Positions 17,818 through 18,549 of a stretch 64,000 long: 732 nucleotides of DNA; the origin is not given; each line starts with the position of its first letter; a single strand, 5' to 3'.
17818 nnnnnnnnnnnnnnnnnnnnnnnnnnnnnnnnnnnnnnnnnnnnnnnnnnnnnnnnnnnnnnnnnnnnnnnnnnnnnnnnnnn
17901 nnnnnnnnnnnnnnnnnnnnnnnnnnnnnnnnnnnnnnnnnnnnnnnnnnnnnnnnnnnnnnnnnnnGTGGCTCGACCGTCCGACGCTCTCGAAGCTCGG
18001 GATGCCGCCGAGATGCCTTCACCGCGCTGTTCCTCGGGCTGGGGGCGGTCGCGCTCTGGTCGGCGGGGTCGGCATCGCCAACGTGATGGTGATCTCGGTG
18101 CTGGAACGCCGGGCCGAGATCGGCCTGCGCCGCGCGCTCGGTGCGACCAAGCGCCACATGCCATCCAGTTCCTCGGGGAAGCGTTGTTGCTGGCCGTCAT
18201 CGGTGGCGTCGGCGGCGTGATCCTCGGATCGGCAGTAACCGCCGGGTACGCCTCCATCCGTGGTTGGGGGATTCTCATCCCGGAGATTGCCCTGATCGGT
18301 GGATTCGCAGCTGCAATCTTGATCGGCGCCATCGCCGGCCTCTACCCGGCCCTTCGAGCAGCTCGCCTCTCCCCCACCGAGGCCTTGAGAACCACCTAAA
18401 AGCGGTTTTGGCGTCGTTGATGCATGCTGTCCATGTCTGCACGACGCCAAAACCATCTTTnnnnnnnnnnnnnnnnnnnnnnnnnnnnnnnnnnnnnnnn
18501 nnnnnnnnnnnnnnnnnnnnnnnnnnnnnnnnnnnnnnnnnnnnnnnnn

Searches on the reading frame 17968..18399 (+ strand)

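Call 48: search_protein_families(library=pfam, proteins=[window:17968-18399:+], max_evalue=0.001)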
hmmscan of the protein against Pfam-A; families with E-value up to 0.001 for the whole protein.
window:17968-18399:+ (143 aa): 1 family
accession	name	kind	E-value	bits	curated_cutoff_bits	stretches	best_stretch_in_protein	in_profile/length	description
PF02687.27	FtsX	-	1.7e-05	25.3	25.5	1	67-136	46-120/120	FtsX-like permease C-terminal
